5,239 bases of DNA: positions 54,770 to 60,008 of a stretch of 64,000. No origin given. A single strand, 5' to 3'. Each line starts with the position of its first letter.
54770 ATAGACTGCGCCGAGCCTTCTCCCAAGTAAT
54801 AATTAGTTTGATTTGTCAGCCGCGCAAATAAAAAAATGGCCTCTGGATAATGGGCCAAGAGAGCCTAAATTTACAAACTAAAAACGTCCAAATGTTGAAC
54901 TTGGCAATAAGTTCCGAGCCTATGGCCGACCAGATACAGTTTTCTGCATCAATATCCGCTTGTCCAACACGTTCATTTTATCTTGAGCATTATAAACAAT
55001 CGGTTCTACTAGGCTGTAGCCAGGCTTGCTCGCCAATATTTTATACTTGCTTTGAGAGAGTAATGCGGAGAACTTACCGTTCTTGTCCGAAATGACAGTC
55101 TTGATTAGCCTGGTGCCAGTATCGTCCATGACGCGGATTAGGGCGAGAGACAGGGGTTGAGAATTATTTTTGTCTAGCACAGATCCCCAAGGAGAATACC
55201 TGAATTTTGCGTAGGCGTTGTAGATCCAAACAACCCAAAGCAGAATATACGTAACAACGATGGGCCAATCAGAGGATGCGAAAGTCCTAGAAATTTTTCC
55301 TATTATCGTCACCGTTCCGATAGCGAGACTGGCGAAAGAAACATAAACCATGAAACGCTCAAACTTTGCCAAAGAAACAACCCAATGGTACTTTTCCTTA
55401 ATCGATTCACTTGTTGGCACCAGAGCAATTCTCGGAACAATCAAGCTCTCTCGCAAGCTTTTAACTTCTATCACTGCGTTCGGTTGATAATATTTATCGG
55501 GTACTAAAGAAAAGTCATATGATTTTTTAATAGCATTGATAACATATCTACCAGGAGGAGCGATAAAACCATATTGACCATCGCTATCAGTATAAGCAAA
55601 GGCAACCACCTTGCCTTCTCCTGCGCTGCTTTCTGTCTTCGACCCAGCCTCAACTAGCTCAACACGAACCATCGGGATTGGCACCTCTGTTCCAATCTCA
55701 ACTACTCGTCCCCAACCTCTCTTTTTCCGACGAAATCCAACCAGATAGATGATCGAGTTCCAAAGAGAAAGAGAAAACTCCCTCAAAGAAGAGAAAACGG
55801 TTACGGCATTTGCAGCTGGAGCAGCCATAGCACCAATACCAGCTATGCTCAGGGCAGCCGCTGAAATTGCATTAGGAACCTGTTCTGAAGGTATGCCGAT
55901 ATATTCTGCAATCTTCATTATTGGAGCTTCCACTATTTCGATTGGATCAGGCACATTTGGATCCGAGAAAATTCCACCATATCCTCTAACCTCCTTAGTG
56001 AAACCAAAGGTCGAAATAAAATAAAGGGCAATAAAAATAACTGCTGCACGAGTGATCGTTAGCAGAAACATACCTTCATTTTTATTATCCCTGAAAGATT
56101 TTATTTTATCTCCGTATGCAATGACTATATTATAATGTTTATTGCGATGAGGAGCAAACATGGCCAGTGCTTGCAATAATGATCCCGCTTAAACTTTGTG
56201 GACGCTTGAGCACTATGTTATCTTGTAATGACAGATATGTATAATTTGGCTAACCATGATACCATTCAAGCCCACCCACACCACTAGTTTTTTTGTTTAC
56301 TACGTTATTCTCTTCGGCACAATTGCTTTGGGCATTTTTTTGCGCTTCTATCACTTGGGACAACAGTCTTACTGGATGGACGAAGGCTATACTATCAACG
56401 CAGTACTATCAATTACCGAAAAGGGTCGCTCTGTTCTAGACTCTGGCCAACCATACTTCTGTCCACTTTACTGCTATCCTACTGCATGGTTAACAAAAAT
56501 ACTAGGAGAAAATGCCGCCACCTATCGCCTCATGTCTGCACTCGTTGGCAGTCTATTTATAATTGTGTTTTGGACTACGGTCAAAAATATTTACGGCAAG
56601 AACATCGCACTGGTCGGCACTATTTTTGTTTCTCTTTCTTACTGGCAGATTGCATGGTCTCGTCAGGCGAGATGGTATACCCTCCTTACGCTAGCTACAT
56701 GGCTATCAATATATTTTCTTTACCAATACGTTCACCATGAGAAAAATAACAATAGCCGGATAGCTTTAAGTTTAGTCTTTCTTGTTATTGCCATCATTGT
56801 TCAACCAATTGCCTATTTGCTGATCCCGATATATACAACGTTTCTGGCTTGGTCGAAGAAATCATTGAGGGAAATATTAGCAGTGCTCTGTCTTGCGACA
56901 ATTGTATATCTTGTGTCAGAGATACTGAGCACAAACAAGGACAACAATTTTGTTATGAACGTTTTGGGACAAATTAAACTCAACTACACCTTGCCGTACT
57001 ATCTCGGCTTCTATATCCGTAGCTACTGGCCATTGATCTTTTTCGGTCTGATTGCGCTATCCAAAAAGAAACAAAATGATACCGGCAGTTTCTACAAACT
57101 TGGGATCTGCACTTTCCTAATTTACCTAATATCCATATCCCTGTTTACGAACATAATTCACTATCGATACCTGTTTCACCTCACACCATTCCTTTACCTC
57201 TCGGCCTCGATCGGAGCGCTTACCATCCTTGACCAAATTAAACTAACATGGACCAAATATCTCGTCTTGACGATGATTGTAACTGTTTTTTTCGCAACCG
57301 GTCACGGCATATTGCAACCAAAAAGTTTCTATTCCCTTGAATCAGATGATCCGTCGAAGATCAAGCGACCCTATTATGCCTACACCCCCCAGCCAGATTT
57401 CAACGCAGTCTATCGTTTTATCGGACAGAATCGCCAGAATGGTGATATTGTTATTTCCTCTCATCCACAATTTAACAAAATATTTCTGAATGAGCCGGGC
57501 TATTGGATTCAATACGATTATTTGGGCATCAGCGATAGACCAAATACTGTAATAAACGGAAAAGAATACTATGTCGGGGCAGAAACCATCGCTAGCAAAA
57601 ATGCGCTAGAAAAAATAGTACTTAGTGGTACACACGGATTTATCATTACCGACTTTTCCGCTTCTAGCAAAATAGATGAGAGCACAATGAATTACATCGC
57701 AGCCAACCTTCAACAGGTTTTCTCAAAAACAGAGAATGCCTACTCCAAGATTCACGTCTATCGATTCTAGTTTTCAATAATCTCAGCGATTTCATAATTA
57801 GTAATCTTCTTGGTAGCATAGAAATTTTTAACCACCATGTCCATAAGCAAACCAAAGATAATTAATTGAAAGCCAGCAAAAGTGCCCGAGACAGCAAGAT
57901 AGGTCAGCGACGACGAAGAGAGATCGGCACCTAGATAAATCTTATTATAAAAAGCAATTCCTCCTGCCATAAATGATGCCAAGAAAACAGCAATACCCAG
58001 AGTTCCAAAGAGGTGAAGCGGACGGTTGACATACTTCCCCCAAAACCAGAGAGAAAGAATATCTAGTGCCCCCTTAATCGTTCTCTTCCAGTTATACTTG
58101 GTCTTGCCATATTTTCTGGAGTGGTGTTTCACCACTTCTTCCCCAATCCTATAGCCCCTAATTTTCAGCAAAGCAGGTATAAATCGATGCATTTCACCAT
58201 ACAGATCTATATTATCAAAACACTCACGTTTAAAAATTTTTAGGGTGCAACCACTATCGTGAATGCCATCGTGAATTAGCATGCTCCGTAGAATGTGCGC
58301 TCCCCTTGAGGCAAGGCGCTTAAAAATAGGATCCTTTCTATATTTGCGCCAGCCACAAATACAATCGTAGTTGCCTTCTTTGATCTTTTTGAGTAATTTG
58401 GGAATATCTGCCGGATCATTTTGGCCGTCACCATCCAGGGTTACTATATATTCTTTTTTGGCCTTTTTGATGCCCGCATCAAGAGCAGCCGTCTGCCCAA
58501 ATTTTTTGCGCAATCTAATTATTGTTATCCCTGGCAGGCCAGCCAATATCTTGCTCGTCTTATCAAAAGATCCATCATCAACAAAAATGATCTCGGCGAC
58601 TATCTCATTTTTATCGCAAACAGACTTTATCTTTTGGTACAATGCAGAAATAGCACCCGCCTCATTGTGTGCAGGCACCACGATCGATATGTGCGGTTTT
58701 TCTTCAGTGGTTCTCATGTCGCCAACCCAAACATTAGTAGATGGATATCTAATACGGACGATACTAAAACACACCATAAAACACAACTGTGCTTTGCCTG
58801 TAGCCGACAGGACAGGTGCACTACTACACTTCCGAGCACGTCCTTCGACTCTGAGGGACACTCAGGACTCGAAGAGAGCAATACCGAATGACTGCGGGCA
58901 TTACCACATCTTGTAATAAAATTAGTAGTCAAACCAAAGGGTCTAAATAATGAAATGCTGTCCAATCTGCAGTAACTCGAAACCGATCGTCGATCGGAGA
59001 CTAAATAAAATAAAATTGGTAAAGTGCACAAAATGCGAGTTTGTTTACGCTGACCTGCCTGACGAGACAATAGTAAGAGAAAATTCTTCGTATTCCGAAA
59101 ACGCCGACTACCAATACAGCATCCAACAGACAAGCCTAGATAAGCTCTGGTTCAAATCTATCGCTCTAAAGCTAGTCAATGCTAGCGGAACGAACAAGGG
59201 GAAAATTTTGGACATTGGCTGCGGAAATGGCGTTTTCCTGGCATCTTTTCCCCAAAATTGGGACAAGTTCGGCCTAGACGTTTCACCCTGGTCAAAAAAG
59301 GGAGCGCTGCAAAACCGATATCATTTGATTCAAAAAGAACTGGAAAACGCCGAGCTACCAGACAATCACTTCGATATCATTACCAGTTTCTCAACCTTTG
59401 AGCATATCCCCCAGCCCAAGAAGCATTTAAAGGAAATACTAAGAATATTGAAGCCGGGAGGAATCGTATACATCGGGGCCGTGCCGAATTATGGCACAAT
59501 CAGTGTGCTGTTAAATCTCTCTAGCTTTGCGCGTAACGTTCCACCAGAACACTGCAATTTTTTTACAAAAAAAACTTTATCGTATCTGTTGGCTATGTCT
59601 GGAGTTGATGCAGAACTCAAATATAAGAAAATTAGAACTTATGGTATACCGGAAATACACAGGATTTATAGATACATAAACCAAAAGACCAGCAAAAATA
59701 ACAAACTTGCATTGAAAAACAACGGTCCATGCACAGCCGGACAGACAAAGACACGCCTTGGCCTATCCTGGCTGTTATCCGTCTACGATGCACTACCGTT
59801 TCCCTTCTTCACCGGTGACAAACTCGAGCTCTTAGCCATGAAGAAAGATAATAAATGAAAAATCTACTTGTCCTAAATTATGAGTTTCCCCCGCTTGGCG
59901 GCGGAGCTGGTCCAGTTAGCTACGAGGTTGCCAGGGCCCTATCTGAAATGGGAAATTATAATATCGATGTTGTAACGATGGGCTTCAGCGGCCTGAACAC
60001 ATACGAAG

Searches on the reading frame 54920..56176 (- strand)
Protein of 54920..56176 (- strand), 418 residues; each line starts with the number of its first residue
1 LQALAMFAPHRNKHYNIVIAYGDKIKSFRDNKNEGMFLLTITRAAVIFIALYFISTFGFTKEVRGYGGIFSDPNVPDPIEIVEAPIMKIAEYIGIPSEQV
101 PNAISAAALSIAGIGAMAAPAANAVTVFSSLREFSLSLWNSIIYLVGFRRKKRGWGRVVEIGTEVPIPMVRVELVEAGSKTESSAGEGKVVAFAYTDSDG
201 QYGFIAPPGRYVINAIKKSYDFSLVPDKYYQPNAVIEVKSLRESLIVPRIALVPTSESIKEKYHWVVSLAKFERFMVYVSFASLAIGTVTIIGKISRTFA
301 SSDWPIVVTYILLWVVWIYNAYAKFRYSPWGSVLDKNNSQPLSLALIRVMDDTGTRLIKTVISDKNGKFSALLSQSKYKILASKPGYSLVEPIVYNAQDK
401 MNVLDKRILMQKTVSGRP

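Call 3: search_protein_families(library=pfam, proteins=[window:54920-56176:-], max_evalue=1)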
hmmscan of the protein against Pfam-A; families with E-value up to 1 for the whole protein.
window:54920-56176:- (418 aa): 8 families
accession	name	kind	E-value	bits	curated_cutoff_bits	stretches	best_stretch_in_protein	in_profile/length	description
PF13620.12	CarboxypepD_reg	-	2.7e-13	50.5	32.3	2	331-391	4-63/82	Carboxypeptidase regulatory-like domain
PF13715.12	CarbopepD_reg_2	-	7.5e-07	29.5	32.2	1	331-401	3-69/88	CarboxypepD_reg-like domain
PF22902.2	NOMO1-like_9th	-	1.9e-05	24.8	27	1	346-391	17-64/75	BOS complex subunit NOMO1-like, beta sandwich domain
PF17210.9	SdrD_B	-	0.002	18.7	29.7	1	165-217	22-66/112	SdrD B-like domain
PF23194.1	NOMO_5th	-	0.074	13.9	27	0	195-216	35-57/89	NOMO fifth transthyretin-like domain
PF07210.18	DUF1416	-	0.081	13.3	23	0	188-219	45-76/97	Protein of unknown function (DUF1416)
PF12866.13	DUF3823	-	0.13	13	27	0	360-386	37-63/90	Protein of unknown function (DUF3823) N-terminal domain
PF22904.2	NOMO1-like_2nd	-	0.16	12.5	27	1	329-391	6-69/90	BOS complex subunit NOMO1-like, second beta sandwich domain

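Call 4: search_protein_families(library=ncbifam, proteins=[window:54920-56176:-], max_evalue=1)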
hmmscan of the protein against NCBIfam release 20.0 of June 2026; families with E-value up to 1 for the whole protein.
window:54920-56176:- (418 aa): 2 families
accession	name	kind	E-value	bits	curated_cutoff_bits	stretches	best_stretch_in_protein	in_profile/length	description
NF053607.1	CHU_0125_OmpA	equivalog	0.0036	15.9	620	1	336-401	434-498/639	CHU_0125 family OmpA-like outer membrane integrity protein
NF040621.1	Dietz_HadA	exception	0.091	13.2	200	1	76-108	15-47/132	(3R)-hydroxyacyl-ACP dehydratase subunit HadA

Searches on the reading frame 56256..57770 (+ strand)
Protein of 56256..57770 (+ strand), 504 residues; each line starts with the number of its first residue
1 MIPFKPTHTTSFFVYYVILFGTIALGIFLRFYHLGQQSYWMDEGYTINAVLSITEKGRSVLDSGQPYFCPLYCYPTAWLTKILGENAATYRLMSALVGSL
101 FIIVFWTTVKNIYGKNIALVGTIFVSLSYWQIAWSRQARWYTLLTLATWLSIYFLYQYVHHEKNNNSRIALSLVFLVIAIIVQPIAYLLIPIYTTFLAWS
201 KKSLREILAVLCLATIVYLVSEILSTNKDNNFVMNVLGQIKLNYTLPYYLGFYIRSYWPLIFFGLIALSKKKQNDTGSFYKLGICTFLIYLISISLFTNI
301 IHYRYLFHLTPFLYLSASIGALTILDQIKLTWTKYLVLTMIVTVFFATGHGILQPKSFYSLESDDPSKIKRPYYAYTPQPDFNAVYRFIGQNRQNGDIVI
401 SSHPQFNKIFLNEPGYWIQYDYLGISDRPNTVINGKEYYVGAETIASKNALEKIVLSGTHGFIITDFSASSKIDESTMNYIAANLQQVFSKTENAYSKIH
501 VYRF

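Call 14: search_protein_families(library=pfam, proteins=[window:56256-57770:+], max_evalue=0.001)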
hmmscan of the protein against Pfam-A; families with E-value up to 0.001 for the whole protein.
window:56256-57770:+ (504 aa): 1 family
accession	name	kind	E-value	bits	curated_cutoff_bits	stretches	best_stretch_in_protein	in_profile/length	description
PF13231.12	PMT_2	-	4.4e-13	50.2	26.1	1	70-221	4-155/160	Dolichyl-phosphate-mannose-protein mannosyltransferase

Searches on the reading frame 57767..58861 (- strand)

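Call 14: search_protein_families(library=pfam, proteins=[window:57767-58861:-], max_evalue=0.001)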
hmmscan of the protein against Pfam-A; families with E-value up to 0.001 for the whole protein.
window:57767-58861:- (364 aa): 1 family
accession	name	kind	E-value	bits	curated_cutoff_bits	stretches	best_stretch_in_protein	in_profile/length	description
PF00535.33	Glycos_transf_2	-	2.1e-32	112.8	23.3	1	59-217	1-166/168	Glycosyl transferase family 2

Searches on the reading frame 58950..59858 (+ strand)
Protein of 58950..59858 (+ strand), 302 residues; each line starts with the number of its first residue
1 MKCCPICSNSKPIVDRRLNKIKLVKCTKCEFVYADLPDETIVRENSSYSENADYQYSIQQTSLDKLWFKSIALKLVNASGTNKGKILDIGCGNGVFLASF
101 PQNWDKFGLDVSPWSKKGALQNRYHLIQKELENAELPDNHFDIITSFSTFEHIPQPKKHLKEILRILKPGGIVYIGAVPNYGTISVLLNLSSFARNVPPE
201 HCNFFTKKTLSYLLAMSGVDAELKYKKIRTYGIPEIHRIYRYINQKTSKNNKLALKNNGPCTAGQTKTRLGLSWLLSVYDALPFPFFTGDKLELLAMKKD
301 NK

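Call 14: search_protein_families(library=pfam, proteins=[window:58950-59858:+], max_evalue=0.001)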
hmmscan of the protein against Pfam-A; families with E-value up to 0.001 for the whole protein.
window:58950-59858:+ (302 aa): 8 families
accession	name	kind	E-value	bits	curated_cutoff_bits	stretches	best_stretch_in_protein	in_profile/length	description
PF13489.12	Methyltransf_23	-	3.3e-21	76.1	27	1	80-218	20-158/164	Methyltransferase domain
PF08241.18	Methyltransf_11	-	2.5e-18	66.9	21.2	1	87-175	1-95/95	Methyltransferase domain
PF13649.12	Methyltransf_25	-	6.1e-15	56.1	27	1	86-171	1-97/97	Methyltransferase domain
PF13847.12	Methyltransf_31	-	1.6e-13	51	27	1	83-177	4-111/145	Methyltransferase domain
PF08242.18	Methyltransf_12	-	1.8e-12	48.3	30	1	87-173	1-98/98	Methyltransferase domain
PF07021.18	MetW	-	1.6e-07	31.6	21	1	83-193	14-124/193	Methionine biosynthesis protein MetW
PF01209.24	Ubie_methyltran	-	6.2e-07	29.4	20.1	1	62-212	30-188/233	ubiE/COQ5 methyltransferase family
PF05219.18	DREV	-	0.0006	19.5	26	1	75-177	87-188/265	DREV methyltransferase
